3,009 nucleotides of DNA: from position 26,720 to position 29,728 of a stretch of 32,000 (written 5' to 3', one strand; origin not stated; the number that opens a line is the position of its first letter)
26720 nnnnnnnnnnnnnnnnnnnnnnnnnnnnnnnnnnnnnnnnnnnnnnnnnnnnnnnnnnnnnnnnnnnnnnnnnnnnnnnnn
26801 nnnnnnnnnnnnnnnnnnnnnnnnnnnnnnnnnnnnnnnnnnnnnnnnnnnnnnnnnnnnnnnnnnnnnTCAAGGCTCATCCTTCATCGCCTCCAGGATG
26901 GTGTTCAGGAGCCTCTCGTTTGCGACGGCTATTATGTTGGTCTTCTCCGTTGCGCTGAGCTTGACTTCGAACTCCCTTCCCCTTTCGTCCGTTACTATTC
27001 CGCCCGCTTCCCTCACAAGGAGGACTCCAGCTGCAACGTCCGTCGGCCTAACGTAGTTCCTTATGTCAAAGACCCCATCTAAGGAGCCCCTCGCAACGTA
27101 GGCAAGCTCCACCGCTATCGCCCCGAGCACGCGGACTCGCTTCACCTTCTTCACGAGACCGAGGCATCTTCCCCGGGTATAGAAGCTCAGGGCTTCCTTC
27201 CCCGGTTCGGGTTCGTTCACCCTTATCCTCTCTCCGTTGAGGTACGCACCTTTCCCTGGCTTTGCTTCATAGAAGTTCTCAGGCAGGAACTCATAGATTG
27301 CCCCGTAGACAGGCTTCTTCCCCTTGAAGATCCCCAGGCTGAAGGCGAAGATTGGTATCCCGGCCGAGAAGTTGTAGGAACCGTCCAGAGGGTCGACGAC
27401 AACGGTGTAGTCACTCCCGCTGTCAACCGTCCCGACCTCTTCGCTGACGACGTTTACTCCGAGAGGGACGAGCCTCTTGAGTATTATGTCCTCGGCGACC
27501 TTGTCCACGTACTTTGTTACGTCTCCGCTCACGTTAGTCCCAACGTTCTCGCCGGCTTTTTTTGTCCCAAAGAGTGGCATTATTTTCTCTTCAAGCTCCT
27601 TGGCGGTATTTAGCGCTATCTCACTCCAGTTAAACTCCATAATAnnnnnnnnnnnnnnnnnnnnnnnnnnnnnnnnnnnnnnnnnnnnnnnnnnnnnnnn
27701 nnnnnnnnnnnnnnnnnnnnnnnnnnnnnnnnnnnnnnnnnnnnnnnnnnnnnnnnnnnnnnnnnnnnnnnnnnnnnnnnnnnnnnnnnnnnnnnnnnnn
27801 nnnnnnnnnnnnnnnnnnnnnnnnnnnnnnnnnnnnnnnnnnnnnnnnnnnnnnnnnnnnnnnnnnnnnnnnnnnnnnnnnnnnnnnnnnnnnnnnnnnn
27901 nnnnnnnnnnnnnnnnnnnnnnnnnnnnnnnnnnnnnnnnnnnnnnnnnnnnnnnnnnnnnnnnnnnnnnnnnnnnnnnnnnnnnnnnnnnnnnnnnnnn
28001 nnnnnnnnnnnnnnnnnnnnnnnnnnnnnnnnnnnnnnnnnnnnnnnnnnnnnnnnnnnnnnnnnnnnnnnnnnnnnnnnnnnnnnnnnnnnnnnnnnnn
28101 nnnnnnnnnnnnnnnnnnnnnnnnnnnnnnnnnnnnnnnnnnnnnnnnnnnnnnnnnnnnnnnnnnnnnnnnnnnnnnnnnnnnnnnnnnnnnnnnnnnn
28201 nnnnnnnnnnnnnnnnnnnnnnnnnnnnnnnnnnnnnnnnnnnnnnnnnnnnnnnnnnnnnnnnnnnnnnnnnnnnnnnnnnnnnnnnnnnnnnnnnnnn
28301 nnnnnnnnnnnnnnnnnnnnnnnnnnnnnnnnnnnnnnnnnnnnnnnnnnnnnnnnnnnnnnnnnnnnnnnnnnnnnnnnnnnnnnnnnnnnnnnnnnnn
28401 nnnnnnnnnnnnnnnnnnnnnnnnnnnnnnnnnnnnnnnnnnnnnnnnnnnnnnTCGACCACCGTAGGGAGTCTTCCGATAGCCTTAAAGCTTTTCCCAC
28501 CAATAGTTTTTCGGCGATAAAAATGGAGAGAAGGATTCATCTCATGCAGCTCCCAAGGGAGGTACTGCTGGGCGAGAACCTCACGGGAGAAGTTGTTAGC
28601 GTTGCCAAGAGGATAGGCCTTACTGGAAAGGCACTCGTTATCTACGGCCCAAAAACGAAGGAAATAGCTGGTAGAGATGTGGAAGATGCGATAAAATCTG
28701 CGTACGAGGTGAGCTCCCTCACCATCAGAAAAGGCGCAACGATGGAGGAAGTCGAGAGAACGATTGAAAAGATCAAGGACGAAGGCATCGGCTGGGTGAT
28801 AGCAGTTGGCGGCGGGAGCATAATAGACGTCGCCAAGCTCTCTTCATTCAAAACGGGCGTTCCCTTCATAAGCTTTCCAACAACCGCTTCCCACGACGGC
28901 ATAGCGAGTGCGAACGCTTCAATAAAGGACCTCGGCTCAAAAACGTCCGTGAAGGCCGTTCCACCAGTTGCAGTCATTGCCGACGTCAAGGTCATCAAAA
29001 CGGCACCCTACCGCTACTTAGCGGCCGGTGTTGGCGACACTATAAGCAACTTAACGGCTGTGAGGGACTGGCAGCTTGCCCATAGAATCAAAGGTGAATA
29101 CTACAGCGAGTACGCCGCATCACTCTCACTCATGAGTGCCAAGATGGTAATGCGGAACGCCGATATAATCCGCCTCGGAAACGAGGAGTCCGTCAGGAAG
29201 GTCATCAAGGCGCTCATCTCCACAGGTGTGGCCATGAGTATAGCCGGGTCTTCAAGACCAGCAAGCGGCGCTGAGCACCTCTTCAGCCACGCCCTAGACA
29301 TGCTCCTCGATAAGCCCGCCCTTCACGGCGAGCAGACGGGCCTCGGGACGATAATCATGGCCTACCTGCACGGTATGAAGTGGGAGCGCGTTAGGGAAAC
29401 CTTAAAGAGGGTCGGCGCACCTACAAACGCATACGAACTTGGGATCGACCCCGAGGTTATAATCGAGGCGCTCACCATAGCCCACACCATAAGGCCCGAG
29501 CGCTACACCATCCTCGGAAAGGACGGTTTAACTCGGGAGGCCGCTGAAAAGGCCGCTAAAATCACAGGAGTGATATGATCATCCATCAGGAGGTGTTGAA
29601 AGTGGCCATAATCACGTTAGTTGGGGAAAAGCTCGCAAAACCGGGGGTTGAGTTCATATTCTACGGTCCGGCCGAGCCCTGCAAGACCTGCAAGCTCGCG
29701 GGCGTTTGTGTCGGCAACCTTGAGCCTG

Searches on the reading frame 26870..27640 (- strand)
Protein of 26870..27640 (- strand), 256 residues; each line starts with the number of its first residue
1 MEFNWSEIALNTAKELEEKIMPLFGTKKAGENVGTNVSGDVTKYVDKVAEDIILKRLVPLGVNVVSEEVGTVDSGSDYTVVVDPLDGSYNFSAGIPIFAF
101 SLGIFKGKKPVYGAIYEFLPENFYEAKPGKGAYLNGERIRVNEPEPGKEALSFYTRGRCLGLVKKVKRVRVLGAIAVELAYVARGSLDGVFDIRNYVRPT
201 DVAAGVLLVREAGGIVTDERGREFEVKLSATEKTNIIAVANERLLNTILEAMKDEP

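Call 12: search_protein_families(library=pfam, proteins=[window:26870-27640:-])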
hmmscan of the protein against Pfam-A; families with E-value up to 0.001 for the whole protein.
window:26870-27640:- (256 aa): 2 families
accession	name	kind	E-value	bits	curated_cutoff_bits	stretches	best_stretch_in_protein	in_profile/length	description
PF00459.30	Inositol_P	-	2.3e-42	145.8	27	1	6-252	6-266/271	Inositol monophosphatase family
PF00316.25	FBPase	-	2.5e-06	27.7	34.8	1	29-106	48-131/191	Fructose-1-6-bisphosphatase, N-terminal domain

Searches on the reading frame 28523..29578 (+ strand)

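Call 12: search_protein_families(library=pfam, proteins=[window:28523-29578:+])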
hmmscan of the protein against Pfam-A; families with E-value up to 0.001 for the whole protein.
window:28523-29578:+ (351 aa): 3 families
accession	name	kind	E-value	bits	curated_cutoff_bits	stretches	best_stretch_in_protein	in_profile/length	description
PF13685.12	Fe-ADH_2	-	7.8e-36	123.8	28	1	18-162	4-149/149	Iron-containing alcohol dehydrogenase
PF00465.25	Fe-ADH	-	3.6e-16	59.6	31.3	1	11-154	1-167/168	Iron-containing alcohol dehydrogenase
PF01761.26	DHQ_synthase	-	4.7e-06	26.7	24.2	1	73-166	15-113/115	3-dehydroquinate synthase N-terminal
